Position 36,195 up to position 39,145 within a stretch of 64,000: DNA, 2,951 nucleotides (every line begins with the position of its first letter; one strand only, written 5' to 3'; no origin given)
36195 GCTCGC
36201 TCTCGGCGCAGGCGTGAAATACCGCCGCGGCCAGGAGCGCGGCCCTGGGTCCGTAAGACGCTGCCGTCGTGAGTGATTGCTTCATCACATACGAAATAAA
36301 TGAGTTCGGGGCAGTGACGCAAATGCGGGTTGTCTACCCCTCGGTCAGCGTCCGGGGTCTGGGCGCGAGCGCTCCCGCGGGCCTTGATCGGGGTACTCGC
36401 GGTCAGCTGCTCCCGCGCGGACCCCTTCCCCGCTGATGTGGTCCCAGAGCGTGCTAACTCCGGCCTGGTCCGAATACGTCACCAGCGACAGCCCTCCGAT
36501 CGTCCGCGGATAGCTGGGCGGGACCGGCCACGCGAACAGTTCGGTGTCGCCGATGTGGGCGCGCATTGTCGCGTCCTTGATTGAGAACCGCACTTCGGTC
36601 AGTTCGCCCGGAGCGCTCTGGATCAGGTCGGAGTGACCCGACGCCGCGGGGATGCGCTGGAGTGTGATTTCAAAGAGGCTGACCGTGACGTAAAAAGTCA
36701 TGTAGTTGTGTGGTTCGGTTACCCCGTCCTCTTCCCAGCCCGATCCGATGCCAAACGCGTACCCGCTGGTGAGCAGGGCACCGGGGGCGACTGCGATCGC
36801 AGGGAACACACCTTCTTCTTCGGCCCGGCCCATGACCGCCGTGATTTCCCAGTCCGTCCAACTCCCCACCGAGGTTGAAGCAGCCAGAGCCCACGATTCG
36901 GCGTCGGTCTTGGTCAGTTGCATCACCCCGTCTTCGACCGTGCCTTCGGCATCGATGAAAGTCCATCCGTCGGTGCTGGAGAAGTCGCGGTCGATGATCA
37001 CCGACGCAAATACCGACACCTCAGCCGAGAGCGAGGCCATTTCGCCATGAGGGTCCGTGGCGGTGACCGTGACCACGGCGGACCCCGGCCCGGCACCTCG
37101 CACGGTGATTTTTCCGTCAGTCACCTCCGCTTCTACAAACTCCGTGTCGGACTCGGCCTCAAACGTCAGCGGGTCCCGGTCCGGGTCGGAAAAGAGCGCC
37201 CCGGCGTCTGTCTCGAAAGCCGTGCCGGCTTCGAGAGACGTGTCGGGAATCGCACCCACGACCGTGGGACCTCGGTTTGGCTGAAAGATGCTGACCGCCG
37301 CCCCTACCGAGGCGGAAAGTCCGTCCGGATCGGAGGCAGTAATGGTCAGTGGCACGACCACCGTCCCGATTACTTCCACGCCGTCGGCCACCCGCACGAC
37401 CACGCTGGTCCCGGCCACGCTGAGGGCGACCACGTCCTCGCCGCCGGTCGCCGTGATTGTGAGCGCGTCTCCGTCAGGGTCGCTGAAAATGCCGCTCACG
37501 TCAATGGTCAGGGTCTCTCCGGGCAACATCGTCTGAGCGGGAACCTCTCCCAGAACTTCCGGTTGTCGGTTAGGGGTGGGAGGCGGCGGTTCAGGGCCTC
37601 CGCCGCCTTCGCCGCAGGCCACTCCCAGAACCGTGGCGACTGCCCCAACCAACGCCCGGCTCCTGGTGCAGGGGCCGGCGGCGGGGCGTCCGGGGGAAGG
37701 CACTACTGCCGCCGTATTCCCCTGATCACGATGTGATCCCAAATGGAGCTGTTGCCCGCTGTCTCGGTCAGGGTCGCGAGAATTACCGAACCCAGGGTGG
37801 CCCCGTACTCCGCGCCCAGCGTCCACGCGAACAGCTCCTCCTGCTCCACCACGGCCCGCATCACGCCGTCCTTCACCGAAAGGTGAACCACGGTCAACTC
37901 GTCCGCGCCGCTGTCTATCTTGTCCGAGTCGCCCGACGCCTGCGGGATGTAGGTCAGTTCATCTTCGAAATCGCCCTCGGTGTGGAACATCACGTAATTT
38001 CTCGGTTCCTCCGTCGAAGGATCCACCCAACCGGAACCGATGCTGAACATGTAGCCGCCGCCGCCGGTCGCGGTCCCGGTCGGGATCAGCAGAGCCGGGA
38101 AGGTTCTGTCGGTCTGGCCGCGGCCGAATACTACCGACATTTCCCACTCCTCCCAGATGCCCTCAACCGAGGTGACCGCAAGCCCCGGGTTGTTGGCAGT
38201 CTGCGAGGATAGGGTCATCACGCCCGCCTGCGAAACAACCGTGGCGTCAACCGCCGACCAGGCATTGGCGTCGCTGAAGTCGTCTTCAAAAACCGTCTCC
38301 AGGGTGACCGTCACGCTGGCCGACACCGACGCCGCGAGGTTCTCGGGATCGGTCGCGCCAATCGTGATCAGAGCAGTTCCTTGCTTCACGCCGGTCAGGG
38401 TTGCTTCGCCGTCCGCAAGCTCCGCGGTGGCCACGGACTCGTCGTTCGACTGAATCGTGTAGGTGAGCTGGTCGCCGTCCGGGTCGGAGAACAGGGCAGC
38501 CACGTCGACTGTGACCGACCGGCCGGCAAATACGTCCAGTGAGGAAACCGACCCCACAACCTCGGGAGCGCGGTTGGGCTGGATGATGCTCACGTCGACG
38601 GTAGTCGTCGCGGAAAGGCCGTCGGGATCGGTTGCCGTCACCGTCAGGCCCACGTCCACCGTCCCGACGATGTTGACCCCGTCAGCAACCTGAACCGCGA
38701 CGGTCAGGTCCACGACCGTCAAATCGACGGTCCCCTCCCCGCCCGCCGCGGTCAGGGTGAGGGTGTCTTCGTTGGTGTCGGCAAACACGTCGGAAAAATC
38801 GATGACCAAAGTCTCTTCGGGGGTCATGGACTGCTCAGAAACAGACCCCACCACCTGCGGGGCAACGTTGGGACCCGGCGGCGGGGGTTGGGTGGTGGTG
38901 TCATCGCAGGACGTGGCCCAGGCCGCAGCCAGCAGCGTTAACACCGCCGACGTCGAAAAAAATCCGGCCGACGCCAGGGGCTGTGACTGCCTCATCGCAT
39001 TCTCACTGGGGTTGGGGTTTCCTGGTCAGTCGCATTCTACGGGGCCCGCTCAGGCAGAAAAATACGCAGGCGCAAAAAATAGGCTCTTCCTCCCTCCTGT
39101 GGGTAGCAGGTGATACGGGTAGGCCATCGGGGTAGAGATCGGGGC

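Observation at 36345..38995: Tandem paralogous lipoproteins: He_PIG-like Ig repeats plus a shared uncharacterised C-terminal domain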

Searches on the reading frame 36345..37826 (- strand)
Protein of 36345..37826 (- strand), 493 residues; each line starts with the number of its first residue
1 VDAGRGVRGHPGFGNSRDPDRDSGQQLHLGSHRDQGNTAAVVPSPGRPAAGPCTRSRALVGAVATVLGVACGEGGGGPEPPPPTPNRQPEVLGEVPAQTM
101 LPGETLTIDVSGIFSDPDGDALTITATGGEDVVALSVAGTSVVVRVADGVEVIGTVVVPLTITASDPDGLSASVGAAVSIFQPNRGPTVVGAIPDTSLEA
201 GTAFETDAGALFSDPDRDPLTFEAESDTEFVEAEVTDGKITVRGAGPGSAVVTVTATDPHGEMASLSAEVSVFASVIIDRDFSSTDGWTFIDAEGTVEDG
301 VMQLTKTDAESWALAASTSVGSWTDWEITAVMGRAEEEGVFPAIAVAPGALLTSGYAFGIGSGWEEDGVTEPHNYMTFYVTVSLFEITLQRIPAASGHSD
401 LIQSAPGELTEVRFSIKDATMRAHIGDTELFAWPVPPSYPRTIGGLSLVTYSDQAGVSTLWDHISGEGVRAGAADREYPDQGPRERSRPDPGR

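Call 3: search_protein_families(library=pfam, proteins=[window:36345-37826:-], max_evalue=0.1)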
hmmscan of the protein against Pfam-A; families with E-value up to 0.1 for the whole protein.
window:36345-37826:- (493 aa): 2 families
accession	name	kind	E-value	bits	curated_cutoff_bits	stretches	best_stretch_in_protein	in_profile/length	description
PF17963.7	Big_9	-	3.1e-07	31.6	23.6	2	97-174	10-84/89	Bacterial Ig domain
PF17803.7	Cadherin_4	-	0.049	14.6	25.1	0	99-128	22-53/71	Bacterial cadherin-like domain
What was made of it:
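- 36345..37703 (-): G2: paralogue of G1, about 452 aa if it starts at the GTG at 37703 that overlaps G1's stop (TAGTG). Same architecture as G1, plus a ~22-aa charged C-terminal tail that is absent from G1. Big_9 at 31.6 bits (call 3).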

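Call 7: search_protein_families(library=ncbifam, proteins=[window:36345-37826:-], max_evalue=0.1)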
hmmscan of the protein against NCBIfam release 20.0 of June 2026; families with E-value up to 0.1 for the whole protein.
window:36345-37826:- (493 aa): 0 families

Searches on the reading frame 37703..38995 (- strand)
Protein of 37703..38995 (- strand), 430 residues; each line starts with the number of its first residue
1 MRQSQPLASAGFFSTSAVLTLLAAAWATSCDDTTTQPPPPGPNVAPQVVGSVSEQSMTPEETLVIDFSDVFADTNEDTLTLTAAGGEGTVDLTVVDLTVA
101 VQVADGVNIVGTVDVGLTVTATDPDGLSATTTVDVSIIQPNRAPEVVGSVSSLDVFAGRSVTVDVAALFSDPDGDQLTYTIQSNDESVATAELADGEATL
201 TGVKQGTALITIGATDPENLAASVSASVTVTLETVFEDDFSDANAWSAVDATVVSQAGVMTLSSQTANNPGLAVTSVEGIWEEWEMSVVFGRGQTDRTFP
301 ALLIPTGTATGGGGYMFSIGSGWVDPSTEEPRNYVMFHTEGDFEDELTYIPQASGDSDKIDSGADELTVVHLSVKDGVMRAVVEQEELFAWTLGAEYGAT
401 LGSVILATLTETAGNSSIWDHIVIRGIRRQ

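Call 3: search_protein_families(library=pfam, proteins=[window:37703-38995:-], max_evalue=0.1)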
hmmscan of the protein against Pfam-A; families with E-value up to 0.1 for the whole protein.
window:37703-38995:- (430 aa): 2 families
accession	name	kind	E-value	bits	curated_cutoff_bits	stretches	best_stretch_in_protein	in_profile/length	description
PF17803.7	Cadherin_4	-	6.2e-05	23.9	25.1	1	132-193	2-63/71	Bacterial cadherin-like domain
PF17963.7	Big_9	-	9.1e-05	23.7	23.6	1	141-231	1-89/89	Bacterial Ig domain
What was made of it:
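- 37703..38995 (-): G1: 430-aa lipoprotein. Signal peptide with lipobox (Cys30), proline-rich linker, two Big_9/cadherin-like Ig repeats (~residues 43-137 and 138-231), and a C-terminal ConA-like β-sandwich (~residues 232-430). Pfam Big_9 and Cadherin_4 in call 3.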

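Call 7: search_protein_families(library=ncbifam, proteins=[window:37703-38995:-], max_evalue=0.1)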
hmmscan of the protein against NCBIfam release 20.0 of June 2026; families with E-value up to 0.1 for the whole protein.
window:37703-38995:- (430 aa): 2 families
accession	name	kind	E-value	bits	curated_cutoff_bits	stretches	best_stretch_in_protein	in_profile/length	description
NF012211.1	tand_rpt_95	domain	0.0031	17.4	90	0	160-235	7-87/98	tandem-95 repeat protein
NF007074.0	PRK09525.1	subfamily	0.06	11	1221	1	159-273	638-745/1027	beta-galactosidase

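Call 18: predict_structure(protein=window:37703-38995:-)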
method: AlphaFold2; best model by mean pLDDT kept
length: 430 residues; sequences in the alignment: 1
mean_pLDDT: 34.6   pTM: 0.24
mean pLDDT of the five models: 34.6, 29.5, 29.5, 27.7, 25.4
residues with pLDDT >= 90: 0; 70-90: 0; 50-70: 3; < 50: 427
segments of 3 or more residues with pLDDT < 50: 1-5, 7-124, 126-199, 201-430
pLDDT, mean of each block of 10 residues (from residue 1): 35 29 29 35 33 32 37 38 35 35 32 41 46 38 35 35 38 42 41 45 41 42 37 35 34 35 35 33 31 29 31 29 34 32 33 30 32 35 31 27 31 33 27
secondary structure, 60 per line:
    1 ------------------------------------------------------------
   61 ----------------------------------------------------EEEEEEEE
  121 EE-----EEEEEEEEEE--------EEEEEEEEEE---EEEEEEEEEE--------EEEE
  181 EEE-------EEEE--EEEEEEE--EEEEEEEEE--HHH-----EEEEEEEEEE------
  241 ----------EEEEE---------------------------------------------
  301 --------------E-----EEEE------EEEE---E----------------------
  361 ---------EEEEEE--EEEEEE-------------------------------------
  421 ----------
elements in order: E113-122 E128-137 E146-155 E159-168 E177-183 E191-194 E197-203 E206-214 E225-234 E251-255 E321-324 E331-334 E370-375 E378-383
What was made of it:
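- Tried and rejected: Single-sequence AlphaFold2 of full-length G1 failed (pLDDT 34.6, call 18).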

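Call 28: find_encoding_contigs(protein=window:37703-38995:-, flank=10000, max_places=6)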
Protein window:37703-38995:- (430 aa): no gene with exactly this product is on record in the collection.
